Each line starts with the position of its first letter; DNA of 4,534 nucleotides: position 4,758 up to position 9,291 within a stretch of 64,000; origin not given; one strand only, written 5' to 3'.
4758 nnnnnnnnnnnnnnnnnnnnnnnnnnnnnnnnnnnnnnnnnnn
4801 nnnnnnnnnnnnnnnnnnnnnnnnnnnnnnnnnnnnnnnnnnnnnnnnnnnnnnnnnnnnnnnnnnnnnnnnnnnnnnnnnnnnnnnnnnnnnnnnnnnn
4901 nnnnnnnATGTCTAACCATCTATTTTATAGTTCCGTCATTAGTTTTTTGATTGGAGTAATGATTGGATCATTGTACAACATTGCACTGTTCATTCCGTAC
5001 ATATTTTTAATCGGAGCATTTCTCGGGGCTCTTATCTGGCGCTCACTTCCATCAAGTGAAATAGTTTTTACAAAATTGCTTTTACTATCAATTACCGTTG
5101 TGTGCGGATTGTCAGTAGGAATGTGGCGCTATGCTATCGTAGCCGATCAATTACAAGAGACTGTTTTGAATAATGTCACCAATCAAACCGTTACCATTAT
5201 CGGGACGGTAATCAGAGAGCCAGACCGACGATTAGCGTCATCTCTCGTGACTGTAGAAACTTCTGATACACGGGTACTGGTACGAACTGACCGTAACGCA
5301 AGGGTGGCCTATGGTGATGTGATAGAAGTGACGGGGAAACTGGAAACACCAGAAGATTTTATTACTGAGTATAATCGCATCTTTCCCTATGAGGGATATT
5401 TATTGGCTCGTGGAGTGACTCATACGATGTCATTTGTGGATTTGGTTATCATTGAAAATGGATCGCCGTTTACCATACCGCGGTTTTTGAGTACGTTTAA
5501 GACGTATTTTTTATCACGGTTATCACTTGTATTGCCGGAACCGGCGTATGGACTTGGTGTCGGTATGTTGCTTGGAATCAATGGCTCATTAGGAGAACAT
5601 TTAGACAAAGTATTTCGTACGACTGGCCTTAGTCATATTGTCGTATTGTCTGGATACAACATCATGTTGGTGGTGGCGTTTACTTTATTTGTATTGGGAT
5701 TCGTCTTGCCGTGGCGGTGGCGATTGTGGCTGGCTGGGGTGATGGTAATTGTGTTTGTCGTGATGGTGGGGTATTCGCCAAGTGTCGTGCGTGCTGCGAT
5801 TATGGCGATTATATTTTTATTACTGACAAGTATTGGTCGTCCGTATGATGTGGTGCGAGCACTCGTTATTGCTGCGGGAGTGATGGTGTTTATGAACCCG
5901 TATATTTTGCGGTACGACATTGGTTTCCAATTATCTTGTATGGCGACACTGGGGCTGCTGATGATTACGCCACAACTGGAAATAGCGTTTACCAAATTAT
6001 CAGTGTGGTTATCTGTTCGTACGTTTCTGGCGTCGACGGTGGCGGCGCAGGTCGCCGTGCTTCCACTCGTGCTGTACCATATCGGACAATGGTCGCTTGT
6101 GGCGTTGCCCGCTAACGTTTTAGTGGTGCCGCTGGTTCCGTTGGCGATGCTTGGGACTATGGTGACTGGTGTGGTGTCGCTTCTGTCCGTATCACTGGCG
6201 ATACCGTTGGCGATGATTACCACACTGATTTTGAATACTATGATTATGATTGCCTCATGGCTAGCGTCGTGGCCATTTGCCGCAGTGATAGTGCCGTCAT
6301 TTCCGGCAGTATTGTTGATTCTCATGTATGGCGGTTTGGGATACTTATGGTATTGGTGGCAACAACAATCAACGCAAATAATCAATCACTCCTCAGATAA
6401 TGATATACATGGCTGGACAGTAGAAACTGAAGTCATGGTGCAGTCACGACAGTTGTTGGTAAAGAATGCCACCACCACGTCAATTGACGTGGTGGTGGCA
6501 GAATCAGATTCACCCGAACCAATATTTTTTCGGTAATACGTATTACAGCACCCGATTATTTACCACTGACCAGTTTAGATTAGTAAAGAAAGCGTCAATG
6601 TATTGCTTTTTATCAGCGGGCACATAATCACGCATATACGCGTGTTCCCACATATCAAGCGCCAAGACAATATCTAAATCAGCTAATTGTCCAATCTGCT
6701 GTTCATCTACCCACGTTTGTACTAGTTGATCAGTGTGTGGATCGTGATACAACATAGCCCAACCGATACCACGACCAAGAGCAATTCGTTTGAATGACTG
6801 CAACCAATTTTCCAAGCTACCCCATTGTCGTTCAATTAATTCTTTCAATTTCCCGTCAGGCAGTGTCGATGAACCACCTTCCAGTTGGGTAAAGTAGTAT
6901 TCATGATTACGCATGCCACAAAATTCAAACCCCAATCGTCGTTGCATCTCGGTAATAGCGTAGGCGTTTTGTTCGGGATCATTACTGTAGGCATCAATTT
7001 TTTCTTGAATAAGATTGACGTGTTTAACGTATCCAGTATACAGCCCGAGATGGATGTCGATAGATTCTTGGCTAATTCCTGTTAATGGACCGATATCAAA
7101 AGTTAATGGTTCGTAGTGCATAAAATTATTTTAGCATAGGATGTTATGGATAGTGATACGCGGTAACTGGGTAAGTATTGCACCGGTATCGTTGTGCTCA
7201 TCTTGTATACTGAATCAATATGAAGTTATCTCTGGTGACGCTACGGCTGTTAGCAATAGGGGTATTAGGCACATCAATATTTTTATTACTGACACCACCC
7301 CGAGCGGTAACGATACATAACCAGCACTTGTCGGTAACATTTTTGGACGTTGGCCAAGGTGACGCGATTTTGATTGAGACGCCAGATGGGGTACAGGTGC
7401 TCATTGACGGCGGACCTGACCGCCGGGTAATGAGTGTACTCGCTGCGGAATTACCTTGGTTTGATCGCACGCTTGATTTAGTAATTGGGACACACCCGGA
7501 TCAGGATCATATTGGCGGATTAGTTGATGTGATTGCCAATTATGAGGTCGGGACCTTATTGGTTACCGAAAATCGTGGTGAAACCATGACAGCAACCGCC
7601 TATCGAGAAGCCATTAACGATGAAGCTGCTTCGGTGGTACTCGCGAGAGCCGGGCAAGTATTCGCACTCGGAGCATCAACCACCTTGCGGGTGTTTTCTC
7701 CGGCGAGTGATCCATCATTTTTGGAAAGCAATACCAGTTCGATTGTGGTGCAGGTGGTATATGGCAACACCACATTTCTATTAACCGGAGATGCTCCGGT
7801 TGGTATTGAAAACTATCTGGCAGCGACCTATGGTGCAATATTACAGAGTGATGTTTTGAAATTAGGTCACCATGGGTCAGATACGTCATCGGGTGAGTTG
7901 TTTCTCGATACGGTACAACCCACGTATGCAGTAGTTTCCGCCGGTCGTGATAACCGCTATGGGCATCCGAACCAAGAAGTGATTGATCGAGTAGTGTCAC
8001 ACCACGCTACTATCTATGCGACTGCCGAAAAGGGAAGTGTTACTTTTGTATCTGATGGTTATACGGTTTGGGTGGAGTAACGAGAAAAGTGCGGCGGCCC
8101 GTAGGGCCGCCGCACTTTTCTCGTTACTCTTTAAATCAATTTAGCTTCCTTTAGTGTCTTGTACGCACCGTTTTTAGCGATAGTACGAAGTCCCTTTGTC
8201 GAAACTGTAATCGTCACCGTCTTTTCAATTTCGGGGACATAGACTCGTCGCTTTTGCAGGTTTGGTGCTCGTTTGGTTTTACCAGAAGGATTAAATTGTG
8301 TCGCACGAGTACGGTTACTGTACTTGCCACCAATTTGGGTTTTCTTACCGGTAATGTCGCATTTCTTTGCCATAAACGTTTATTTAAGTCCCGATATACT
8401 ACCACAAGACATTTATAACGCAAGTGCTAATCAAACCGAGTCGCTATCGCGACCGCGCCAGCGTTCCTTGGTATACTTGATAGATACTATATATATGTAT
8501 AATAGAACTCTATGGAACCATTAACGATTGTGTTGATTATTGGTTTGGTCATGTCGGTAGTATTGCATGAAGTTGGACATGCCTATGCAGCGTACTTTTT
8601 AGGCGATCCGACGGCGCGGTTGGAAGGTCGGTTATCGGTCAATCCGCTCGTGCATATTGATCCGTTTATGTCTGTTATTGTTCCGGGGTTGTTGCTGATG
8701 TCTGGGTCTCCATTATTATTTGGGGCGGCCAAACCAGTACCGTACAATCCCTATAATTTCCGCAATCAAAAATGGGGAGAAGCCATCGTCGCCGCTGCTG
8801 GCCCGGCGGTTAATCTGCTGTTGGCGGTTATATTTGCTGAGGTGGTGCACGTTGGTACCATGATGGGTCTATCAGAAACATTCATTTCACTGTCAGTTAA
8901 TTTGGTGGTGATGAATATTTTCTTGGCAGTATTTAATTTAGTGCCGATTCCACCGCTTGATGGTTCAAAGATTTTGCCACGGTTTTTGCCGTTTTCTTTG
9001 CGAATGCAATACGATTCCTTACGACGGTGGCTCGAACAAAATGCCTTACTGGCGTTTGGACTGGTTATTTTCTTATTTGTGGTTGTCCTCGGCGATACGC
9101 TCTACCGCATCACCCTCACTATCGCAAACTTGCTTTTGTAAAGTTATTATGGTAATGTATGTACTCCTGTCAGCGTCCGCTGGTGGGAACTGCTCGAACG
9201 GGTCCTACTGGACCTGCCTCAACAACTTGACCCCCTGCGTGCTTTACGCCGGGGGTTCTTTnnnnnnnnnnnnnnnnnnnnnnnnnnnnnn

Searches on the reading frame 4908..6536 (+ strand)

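Call 83: search_protein_families(library=pfam, proteins=[window:4908-6536:+], max_evalue=0.00001)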
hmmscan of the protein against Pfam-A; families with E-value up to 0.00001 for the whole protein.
window:4908-6536:+ (542 aa): 2 families
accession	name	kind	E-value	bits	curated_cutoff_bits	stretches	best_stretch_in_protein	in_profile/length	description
PF03772.21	Competence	-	1.3e-51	176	23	1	220-486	1-269/270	Competence protein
PF13567.11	DUF4131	-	1.2e-09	38.5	31.6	1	29-175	9-158/165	Domain of unknown function (DUF4131)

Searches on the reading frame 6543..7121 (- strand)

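Call 83: search_protein_families(library=pfam, proteins=[window:6543-7121:-], max_evalue=0.00001)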
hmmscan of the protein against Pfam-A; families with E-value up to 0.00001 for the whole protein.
window:6543-7121:- (192 aa): 1 family
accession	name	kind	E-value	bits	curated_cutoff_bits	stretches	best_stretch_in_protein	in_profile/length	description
PF02777.23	Sod_Fe_C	-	2.5e-23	82.5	20.9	1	88-190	1-102/102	Iron/manganese superoxide dismutases, C-terminal domain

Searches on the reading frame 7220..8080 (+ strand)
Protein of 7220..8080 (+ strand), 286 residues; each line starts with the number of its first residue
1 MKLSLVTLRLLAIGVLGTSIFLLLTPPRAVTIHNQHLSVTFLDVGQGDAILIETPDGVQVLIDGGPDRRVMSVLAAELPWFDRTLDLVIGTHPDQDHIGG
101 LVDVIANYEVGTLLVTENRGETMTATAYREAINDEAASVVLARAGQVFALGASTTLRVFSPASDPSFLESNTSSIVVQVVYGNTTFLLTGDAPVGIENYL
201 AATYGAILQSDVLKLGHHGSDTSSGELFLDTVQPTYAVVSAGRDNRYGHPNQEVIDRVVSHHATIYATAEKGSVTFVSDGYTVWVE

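Call 83: search_protein_families(library=pfam, proteins=[window:7220-8080:+], max_evalue=0.00001)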
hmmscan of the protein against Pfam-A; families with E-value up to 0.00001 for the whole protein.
window:7220-8080:+ (286 aa): 2 families
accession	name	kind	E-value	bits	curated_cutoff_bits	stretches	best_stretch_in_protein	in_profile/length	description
PF00753.33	Lactamase_B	-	3.1e-13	50.5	22.7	1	43-242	2-195/196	Metallo-beta-lactamase superfamily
PF12706.13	Lactamase_B_2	-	4.9e-07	30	27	1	60-192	3-143/200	Beta-lactamase superfamily domain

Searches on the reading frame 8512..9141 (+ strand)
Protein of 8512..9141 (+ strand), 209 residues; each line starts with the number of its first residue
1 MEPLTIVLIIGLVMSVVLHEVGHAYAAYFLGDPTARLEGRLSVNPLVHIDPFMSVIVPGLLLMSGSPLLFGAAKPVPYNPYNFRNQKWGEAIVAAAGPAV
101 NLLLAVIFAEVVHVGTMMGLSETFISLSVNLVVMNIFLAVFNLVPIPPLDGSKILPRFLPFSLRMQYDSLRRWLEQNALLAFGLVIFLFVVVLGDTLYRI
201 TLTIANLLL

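Call 83: search_protein_families(library=pfam, proteins=[window:8512-9141:+], max_evalue=0.00001)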
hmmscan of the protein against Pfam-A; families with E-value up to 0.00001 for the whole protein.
window:8512-9141:+ (209 aa): 1 family
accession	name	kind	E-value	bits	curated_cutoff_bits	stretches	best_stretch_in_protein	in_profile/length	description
PF02163.28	Peptidase_M50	-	1.4e-13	51.1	27.2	1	122-160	157-195/221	Peptidase family M50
